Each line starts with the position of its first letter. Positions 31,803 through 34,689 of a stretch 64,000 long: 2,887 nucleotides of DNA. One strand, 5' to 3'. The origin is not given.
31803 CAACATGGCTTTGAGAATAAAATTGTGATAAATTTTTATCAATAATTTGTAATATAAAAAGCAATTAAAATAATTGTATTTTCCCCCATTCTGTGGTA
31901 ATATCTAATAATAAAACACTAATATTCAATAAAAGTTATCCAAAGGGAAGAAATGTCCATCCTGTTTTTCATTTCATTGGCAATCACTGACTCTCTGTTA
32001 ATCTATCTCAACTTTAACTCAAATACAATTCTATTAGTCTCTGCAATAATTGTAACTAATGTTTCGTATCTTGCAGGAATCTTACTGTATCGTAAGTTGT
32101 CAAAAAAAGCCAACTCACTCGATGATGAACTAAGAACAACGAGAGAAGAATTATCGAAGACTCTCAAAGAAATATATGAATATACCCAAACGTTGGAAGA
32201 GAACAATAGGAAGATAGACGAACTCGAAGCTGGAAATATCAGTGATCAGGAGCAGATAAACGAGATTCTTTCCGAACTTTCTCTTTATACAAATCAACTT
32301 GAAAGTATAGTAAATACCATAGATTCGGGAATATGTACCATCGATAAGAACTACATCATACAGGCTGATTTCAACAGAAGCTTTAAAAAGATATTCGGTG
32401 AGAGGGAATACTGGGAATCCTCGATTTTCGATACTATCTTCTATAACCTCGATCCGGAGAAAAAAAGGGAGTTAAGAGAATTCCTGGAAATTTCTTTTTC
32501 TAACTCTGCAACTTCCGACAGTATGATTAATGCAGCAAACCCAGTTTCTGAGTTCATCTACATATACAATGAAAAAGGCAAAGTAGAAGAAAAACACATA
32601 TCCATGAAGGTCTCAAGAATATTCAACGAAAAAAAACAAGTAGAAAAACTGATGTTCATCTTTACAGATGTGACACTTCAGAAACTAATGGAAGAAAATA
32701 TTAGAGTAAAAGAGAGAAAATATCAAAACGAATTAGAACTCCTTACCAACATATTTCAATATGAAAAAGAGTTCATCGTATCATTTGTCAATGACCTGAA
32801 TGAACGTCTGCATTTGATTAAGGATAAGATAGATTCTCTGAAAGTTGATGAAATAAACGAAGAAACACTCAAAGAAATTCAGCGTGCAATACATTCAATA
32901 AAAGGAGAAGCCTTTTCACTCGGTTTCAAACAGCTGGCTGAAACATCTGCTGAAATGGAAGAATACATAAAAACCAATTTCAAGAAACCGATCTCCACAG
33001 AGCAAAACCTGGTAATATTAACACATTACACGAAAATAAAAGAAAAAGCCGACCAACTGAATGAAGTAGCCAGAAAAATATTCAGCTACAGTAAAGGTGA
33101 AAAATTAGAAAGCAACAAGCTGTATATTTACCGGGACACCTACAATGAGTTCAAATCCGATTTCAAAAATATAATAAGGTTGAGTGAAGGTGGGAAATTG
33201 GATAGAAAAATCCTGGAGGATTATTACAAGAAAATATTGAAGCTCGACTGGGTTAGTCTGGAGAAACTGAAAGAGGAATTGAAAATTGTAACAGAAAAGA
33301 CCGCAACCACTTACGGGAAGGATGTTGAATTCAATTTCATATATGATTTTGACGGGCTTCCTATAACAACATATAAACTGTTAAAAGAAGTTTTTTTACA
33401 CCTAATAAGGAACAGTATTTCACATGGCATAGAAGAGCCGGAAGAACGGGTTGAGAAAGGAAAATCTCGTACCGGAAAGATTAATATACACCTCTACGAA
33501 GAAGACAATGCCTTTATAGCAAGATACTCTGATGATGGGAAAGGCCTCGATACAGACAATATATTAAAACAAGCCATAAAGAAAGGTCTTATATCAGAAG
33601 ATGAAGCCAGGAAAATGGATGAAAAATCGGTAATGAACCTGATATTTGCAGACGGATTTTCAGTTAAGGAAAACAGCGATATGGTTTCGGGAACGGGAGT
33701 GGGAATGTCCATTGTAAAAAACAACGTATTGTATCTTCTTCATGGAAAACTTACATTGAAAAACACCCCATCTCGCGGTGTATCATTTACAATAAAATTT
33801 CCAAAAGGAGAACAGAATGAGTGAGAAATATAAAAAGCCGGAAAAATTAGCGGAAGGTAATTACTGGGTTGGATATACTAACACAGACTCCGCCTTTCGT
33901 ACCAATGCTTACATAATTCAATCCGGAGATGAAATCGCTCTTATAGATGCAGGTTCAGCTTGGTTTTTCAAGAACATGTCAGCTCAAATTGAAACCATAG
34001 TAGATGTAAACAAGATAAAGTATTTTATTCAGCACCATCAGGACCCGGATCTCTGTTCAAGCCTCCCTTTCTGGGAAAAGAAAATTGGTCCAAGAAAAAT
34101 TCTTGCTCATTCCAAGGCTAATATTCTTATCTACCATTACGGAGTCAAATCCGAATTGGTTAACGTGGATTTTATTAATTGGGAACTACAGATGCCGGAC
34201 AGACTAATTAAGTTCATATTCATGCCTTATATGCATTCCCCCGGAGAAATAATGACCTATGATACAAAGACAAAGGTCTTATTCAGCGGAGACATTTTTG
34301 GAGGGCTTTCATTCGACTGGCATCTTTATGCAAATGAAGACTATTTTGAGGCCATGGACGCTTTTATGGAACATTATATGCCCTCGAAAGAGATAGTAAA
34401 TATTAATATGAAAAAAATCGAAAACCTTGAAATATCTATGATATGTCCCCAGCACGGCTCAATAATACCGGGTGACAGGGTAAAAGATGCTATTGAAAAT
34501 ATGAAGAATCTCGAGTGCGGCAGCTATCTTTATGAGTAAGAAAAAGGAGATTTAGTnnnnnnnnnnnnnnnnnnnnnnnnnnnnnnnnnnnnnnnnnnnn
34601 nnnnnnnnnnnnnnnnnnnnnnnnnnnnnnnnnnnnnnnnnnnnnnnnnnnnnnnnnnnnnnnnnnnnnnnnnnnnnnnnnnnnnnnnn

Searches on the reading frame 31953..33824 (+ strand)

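Call 75: search_protein_families(library=pfam, proteins=[window:31953-33824:+], max_evalue=0.001)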
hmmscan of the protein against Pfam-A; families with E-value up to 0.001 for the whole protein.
window:31953-33824:+ (623 aa): 2 families
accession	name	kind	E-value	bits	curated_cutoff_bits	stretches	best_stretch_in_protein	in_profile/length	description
PF02518.31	HATPase_c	-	7.2e-14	52.6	26.4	1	475-618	4-109/111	Histidine kinase-, DNA gyrase B-, and HSP90-like ATPase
PF01627.28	Hpt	-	2.2e-09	37.9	24.6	1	274-341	2-60/84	Hpt domain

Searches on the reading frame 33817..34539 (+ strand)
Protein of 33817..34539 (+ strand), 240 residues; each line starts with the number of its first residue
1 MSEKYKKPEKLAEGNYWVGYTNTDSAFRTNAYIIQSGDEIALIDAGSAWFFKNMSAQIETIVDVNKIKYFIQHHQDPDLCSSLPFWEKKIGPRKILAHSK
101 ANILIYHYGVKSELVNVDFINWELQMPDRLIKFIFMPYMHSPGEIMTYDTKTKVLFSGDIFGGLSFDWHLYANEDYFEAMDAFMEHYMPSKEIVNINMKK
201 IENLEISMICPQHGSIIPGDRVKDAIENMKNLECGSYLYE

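Call 75: search_protein_families(library=pfam, proteins=[window:33817-34539:+], max_evalue=0.001)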
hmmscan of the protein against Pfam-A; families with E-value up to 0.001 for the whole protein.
window:33817-34539:+ (240 aa): 2 families
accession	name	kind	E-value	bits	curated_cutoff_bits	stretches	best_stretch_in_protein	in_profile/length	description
PF19583.5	ODP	-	3e-57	194.1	27.2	1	27-214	1-194/194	ODP family beta lactamase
PF00753.33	Lactamase_B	-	3.6e-11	43.8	22.7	1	27-213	4-196/196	Metallo-beta-lactamase superfamily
